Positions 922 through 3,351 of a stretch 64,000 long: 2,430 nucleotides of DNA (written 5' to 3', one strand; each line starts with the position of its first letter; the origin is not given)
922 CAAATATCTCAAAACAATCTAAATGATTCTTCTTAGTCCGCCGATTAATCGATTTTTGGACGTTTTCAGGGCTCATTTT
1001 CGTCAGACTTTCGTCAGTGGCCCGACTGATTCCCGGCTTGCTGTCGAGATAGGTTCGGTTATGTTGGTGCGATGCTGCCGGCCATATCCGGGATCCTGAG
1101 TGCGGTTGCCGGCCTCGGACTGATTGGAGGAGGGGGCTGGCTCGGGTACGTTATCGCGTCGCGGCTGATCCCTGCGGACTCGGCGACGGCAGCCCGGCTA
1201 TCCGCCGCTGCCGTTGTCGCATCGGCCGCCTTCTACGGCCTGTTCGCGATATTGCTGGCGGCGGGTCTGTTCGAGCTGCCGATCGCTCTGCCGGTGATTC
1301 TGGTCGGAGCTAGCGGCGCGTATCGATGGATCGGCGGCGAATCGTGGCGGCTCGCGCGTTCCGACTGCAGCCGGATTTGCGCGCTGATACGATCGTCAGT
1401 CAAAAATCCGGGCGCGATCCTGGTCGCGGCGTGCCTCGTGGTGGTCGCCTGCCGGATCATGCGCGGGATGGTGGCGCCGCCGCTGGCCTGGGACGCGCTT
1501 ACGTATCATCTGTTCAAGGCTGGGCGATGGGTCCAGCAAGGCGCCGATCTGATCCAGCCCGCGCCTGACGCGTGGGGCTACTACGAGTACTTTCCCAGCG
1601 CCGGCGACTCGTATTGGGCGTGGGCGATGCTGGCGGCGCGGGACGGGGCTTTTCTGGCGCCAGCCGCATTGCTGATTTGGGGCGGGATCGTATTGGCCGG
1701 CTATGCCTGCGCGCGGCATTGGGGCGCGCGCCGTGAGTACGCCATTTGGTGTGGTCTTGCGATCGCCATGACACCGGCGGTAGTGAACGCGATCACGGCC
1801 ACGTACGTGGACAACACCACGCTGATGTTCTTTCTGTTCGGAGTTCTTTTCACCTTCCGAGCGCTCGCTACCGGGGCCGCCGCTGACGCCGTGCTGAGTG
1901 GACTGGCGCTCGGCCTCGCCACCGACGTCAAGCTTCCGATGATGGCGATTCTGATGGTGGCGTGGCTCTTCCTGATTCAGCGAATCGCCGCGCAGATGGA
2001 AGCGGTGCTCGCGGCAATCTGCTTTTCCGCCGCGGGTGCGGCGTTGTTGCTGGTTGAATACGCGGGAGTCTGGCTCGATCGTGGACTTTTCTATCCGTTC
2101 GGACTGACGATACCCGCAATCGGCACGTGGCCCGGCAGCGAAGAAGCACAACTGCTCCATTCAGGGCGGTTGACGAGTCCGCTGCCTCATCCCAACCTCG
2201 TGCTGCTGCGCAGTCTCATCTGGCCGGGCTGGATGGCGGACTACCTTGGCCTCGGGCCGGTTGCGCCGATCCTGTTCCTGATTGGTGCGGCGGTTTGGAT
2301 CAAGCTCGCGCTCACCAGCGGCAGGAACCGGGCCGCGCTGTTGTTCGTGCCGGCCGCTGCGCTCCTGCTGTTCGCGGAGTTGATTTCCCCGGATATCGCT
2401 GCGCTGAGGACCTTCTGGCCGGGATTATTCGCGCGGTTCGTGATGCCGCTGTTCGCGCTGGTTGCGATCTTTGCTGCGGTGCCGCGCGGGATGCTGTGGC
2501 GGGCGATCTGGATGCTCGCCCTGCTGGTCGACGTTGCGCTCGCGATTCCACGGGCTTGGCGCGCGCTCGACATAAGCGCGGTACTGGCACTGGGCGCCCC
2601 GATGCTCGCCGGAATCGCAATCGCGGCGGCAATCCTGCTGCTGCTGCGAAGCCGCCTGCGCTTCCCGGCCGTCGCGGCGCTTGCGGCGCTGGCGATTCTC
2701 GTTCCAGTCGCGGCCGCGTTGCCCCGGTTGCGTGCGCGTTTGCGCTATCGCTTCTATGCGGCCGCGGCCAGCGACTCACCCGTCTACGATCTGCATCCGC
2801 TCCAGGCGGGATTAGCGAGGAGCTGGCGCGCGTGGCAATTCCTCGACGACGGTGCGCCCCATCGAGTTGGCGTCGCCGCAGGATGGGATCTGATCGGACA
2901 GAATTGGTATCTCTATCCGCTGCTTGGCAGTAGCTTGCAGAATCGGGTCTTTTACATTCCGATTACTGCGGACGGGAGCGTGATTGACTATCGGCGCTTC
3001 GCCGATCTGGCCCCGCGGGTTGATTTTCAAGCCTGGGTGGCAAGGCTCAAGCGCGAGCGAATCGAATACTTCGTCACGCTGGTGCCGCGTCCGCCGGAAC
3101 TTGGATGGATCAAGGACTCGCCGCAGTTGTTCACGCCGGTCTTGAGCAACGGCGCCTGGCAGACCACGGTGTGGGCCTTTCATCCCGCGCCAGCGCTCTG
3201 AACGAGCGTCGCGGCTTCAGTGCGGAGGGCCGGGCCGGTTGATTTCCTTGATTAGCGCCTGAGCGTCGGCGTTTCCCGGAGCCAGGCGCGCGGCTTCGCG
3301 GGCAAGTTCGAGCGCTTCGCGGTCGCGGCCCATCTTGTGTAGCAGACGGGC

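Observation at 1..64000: Whole window is a supercluster of GT-C glycosyltransferases plus lipid-linked-sugar donor machinery: candidate protein O-glycosylation / glycan-decoration island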

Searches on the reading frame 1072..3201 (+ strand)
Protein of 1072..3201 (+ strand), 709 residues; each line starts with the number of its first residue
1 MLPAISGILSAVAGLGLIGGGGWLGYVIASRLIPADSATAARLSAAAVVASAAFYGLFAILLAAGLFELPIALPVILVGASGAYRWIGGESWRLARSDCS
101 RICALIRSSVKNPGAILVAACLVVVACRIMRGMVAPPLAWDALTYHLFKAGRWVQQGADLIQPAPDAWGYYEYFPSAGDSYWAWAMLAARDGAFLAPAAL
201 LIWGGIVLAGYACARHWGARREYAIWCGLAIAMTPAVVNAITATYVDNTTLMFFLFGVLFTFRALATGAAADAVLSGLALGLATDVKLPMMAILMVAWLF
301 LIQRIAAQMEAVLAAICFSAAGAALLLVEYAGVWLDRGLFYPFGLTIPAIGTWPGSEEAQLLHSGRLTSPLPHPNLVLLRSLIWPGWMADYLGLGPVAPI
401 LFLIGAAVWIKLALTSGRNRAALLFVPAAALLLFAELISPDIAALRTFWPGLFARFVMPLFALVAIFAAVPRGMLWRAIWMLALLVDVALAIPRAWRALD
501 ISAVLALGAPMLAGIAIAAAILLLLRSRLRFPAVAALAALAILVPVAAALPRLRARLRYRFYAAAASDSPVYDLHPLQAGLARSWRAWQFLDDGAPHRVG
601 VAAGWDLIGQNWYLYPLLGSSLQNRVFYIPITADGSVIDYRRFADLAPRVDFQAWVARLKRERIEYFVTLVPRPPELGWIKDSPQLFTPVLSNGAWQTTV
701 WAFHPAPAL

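Call 3: search_protein_families(library=pfam, proteins=[window:1072-3201:+], max_evalue=0.01)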
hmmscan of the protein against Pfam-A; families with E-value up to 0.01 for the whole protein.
window:1072-3201:+ (709 aa): 0 families

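Call 9: search_protein_families(library=ncbifam, proteins=[window:1072-3201:+], max_evalue=0.01)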
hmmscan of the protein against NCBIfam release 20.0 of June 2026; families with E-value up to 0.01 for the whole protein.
window:1072-3201:+ (709 aa): 0 families

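Call 29: search_protein_families(library=pfam, proteins=[window:1072-3201:+], max_evalue=10)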
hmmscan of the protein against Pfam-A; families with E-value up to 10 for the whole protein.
window:1072-3201:+ (709 aa): 0 families

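Call 57: list_cluster_members(proteins=[window:1072-3201:+, window:47102-49249:-, window:11147-13198:+, window:18183-19979:+, window:45485-47014:-, window:21414-23162:-, window:23167-25467:-, window:35941-37554:+, window:37866-41795:+, window:49289-50038:-])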
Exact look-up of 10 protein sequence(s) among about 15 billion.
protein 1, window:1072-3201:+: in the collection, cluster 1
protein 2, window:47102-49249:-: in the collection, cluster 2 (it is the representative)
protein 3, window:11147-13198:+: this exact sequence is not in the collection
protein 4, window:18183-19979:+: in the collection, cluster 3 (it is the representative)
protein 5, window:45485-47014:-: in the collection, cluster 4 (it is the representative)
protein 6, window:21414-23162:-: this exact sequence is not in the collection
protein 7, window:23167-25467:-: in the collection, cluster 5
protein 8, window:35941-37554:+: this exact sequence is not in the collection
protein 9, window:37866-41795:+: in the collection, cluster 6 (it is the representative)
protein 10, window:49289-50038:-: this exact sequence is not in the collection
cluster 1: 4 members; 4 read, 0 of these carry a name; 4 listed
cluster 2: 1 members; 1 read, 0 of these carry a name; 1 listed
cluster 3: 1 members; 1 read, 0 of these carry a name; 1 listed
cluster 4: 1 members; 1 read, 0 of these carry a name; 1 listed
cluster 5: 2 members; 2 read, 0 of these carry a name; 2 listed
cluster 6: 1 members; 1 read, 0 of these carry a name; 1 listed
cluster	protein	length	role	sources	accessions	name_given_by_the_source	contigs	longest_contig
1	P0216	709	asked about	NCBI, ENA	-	-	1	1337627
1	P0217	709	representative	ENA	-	-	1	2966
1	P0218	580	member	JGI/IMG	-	-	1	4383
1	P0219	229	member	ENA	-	-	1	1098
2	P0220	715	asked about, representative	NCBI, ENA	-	-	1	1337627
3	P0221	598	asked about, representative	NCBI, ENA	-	-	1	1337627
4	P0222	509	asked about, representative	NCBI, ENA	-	-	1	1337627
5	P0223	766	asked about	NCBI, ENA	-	-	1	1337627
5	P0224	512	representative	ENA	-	-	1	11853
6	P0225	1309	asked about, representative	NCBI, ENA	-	-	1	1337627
